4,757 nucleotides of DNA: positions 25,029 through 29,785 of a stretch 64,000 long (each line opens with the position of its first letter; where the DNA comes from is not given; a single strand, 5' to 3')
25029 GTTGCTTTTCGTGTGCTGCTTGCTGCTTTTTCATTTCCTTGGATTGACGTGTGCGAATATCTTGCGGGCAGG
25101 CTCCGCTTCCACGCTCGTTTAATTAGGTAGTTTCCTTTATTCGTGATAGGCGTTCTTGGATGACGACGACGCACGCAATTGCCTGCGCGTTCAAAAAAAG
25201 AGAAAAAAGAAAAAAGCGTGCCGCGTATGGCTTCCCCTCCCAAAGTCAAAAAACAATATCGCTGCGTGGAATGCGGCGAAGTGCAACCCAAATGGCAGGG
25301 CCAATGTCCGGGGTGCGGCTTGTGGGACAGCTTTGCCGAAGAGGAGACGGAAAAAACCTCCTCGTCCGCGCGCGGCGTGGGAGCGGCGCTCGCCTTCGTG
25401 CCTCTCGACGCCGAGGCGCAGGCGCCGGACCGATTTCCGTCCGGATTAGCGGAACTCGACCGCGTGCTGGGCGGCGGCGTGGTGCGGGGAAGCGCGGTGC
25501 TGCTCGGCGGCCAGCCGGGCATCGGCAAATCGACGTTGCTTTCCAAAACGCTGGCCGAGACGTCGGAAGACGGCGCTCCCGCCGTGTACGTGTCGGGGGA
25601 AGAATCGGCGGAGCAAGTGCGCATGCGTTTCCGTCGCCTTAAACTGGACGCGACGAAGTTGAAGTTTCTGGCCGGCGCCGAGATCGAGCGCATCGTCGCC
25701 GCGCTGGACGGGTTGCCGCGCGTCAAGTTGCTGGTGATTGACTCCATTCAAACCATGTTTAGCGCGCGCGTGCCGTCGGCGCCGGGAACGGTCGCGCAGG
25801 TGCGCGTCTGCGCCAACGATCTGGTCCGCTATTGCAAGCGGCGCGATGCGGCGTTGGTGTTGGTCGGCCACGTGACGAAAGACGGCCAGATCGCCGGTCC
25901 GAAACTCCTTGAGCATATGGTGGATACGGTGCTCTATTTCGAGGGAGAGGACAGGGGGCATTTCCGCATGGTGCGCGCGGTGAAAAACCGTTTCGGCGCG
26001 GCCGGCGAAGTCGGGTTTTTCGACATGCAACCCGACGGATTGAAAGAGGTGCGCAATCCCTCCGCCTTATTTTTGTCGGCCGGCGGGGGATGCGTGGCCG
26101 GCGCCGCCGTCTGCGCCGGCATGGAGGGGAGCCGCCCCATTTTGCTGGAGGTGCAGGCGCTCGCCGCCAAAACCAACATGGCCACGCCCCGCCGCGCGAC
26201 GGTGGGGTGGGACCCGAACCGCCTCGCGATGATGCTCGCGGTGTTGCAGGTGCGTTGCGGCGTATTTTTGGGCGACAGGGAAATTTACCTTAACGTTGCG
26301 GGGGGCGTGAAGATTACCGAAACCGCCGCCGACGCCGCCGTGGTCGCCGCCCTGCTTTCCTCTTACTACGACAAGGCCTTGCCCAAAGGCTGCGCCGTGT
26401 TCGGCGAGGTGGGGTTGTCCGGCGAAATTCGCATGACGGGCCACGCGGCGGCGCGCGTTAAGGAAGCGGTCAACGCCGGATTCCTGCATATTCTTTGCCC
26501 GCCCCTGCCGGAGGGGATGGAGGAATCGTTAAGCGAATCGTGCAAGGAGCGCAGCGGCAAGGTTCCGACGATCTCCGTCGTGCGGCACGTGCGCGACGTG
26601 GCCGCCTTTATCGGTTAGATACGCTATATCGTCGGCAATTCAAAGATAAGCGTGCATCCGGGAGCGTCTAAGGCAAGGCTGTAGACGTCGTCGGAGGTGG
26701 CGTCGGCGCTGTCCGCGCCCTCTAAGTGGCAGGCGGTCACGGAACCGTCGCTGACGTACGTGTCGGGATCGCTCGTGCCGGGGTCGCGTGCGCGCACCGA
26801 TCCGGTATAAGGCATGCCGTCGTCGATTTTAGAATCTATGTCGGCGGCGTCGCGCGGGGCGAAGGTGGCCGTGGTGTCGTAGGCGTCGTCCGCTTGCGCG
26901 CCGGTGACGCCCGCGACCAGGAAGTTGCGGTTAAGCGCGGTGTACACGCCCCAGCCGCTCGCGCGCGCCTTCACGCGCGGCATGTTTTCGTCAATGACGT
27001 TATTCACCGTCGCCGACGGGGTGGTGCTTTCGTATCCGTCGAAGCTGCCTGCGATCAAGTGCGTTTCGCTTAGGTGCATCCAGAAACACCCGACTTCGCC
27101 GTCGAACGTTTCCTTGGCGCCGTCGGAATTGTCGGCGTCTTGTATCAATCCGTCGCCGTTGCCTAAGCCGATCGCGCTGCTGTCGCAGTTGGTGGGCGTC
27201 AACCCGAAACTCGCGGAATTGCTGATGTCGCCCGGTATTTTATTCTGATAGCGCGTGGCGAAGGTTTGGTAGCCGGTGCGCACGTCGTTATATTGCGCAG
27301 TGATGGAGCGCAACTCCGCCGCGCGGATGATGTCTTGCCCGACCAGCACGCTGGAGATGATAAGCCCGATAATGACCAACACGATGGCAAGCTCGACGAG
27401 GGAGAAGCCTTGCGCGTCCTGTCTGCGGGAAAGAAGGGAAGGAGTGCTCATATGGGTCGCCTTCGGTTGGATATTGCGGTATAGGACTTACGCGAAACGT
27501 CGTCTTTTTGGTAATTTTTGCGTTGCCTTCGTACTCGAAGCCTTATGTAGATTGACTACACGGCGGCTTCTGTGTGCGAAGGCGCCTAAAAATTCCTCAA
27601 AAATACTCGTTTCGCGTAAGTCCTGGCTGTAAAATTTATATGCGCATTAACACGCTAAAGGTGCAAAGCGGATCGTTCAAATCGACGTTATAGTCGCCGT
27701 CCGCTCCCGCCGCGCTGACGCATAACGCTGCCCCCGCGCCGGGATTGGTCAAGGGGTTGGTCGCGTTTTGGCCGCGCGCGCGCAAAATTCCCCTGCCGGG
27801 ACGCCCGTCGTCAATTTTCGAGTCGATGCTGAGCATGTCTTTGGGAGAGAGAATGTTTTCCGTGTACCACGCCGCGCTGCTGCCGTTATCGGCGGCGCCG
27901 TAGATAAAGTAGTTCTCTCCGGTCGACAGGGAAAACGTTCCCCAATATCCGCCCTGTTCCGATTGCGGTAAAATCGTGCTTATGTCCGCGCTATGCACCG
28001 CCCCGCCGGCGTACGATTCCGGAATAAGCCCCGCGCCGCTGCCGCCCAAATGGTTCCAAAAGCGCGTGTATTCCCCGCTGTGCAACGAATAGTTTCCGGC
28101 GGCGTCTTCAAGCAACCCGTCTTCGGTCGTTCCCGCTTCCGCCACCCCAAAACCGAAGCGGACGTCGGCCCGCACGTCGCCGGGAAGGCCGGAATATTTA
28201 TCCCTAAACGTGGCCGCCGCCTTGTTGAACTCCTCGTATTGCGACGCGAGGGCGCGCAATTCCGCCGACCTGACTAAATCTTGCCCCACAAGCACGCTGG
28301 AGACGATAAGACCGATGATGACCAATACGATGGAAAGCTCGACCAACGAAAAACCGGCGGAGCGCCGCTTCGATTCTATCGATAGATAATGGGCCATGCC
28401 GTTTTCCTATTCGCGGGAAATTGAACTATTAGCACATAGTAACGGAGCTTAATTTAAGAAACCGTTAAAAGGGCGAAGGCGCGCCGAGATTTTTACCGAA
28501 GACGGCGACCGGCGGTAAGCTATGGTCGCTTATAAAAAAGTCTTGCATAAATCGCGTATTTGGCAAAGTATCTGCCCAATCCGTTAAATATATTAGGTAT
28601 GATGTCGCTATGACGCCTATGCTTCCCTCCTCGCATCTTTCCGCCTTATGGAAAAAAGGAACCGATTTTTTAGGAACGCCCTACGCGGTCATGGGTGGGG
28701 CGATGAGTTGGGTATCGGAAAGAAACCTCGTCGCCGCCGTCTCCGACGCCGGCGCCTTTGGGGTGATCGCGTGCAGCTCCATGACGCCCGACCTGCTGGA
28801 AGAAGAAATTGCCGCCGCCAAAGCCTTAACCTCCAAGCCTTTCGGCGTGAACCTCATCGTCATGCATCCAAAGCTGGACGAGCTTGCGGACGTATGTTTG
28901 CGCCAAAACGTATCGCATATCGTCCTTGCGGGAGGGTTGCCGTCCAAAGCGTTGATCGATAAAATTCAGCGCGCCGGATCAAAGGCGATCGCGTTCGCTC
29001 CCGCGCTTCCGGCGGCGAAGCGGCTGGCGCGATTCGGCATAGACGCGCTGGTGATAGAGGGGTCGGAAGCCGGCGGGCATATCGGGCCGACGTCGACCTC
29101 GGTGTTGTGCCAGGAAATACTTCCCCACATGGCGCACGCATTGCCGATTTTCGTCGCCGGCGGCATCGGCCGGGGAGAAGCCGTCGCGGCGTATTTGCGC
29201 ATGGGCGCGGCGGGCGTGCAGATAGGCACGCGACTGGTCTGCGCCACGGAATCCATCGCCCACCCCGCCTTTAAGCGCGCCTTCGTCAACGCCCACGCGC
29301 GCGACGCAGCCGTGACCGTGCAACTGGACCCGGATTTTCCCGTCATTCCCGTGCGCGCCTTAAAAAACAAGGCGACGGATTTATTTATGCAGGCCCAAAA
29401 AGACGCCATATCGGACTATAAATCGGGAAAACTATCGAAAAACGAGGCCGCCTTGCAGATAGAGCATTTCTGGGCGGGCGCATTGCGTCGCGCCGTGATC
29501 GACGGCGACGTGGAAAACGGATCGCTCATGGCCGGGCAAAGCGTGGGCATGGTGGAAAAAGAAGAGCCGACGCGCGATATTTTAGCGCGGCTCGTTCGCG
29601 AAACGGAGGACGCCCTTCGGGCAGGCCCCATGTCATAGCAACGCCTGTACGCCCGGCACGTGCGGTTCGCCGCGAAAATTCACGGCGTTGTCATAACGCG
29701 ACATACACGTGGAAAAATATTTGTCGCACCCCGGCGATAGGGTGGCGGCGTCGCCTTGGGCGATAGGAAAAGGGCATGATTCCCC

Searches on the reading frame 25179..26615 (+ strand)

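Call 13: search_protein_families(library=pfam, proteins=[window:25179-26615:+], max_evalue=0.001)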
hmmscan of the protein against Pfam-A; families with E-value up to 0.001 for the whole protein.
window:25179-26615:+ (479 aa): 8 families
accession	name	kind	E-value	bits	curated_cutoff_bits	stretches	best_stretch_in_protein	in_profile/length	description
PF13481.12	AAA_25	-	1e-17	64.8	27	1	83-237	12-195/195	AAA domain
PF06745.19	ATPase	-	2.1e-16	60.4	26.6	1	87-162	2-78/231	KaiC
PF18073.7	Zn_ribbon_LapB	-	1.2e-09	38.1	25.7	1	27-54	1-28/28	Rubredoxin metal binding domain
PF03796.21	DnaB_C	-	2e-06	27.8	27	1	87-191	3-111/255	DnaB-like helicase C terminal domain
PF13401.12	AAA_22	-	5.7e-06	27.1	27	1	106-231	7-123/130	AAA domain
PF13191.12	AAA_16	-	0.00011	23.2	32.6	1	93-197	12-104/167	AAA ATPase domain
PF03266.21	NTPase_1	-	0.00045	20.6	23.9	1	107-168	2-64/168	NTPase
PF13541.12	ChlI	-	0.00091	19.6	27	0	364-441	40-118/121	Subunit ChlI of Mg-chelatase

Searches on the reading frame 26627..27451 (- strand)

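Call 60: search_protein_families(library=pfam, proteins=[window:26627-27451:-], max_evalue=0.001)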
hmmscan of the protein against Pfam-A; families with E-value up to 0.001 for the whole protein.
window:26627-27451:- (275 aa): 1 family
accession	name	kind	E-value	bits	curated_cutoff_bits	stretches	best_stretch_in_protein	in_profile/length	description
PF07963.17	N_methyl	-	1.1e-05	25.2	21.2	1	13-35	4-26/27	Prokaryotic N-terminal methylation motif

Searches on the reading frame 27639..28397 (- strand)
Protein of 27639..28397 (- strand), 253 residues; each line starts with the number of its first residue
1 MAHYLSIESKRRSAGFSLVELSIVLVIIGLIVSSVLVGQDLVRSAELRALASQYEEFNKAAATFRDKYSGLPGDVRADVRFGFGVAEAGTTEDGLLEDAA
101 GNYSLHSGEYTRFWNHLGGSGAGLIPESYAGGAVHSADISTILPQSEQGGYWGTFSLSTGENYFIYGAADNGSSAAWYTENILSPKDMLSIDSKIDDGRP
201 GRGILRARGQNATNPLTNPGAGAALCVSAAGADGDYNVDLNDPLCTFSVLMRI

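Call 60: search_protein_families(library=pfam, proteins=[window:27639-28397:-], max_evalue=0.001)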
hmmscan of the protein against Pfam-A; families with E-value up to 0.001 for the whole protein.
window:27639-28397:- (253 aa): 1 family
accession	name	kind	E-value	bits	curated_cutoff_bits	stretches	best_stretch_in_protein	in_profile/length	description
PF07963.17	N_methyl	-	5.2e-06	26.3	21.2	1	10-35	1-26/27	Prokaryotic N-terminal methylation motif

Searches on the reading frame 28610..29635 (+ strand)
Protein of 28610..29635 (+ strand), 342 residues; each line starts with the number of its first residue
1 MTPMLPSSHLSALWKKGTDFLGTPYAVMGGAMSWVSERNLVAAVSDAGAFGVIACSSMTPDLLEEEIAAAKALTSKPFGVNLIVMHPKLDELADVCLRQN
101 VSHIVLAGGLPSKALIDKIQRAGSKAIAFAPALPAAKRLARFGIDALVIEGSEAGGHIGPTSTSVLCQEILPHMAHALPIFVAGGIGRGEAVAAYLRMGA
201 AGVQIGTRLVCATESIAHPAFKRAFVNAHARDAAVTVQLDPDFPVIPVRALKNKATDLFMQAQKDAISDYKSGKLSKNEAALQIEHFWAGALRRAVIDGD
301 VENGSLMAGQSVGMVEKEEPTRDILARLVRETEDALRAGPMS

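Call 60: search_protein_families(library=pfam, proteins=[window:28610-29635:+], max_evalue=0.001)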
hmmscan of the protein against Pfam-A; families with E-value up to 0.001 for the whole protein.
window:28610-29635:+ (342 aa): 5 families
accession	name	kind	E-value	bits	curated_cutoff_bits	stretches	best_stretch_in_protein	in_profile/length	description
PF03060.21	NMO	-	7.8e-57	193.6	28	2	94-330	107-330/331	Nitronate monooxygenase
PF00478.31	IMPDH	-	5.9e-06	26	25.6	1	27-215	37-184/345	IMP dehydrogenase / GMP reductase domain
PF01070.24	FMN_dh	-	2.3e-05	24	24.9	1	136-212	232-308/350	FMN-dependent dehydrogenase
PF05690.20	ThiG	-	8.7e-05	22.4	23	1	134-224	135-223/247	Thiazole biosynthesis protein ThiG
PF01180.27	DHO_dh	-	0.00072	19.3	27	0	154-216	218-279/291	Dihydroorotate dehydrogenase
